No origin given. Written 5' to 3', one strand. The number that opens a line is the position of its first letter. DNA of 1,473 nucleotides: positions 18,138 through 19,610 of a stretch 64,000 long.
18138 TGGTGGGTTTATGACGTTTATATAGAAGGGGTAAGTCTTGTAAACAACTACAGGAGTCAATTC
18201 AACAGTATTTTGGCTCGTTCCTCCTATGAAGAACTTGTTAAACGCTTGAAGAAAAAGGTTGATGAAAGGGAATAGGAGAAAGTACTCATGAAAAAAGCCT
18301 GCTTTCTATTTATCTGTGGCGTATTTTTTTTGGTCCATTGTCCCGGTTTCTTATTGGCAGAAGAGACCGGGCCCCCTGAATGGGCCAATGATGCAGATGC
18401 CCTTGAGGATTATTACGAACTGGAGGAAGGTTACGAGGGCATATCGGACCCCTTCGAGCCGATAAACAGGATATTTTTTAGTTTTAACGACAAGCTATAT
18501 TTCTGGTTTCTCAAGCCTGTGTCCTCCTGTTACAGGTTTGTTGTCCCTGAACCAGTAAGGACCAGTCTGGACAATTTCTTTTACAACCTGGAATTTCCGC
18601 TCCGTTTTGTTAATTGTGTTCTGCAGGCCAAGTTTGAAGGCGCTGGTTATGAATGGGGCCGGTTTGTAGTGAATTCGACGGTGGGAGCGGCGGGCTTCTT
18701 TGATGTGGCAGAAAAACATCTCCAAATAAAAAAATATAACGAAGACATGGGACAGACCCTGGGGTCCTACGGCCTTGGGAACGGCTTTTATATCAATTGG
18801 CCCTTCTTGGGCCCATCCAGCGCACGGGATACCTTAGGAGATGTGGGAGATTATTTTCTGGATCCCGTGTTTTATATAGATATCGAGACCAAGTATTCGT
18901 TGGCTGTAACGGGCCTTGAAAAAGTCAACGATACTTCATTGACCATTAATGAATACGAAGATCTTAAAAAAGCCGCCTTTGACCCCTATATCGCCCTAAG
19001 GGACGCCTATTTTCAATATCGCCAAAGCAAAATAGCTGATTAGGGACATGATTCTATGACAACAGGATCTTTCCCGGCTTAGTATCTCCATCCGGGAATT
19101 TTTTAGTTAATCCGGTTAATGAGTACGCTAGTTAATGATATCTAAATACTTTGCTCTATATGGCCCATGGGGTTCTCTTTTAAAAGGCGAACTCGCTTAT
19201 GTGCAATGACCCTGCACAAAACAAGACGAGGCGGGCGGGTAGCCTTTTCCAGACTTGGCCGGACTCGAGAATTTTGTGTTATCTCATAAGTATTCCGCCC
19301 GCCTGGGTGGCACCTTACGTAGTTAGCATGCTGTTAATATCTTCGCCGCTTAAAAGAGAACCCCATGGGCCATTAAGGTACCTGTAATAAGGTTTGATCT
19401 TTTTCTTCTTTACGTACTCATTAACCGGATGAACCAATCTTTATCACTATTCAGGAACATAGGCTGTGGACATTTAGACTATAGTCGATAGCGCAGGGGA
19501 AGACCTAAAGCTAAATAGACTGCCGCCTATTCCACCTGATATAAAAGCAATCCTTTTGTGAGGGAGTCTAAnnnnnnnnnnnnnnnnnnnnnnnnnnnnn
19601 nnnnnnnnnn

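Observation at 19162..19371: The inner ~210-bp module looks like a structured RNA or single-strand intermediate: substitutions keep the long stem through G-U pairs in one sense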

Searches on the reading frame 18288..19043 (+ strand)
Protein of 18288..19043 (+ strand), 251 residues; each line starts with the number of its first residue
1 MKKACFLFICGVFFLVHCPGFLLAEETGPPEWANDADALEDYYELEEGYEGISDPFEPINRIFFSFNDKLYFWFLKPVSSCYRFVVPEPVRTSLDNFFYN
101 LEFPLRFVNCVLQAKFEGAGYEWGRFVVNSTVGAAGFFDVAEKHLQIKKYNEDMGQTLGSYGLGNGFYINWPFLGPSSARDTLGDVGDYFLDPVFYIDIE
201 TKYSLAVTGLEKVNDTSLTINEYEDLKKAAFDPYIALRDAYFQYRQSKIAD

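Call 43: search_protein_families(library=pfam, proteins=[window:18288-19043:+], max_evalue=0.00001)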
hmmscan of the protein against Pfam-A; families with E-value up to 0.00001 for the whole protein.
window:18288-19043:+ (251 aa): 1 family
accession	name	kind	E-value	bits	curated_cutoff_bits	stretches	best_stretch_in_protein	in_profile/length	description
PF04333.18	MlaA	-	1.7e-71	240.4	25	1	53-247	2-194/195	MlaA lipoprotein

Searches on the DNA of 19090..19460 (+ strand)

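Call 36: search_rna_families(source=window, start=19090, end=19460, threshold=evalue, max_evalue=10)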
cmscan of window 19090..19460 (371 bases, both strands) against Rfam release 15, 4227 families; matches with E-value up to 10: 0.
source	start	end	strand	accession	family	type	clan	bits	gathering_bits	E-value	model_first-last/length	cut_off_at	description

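Call 40: search_dna_similar(query=window:19101-19447:+, collection=plasmids, mode=distant, max_evalue=0.001, max_rows=15)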
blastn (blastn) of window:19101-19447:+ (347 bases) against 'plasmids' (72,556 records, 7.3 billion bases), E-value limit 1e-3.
No match.
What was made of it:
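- Tried and rejected: blastn against PLSDB plasmids: no match (call 40).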
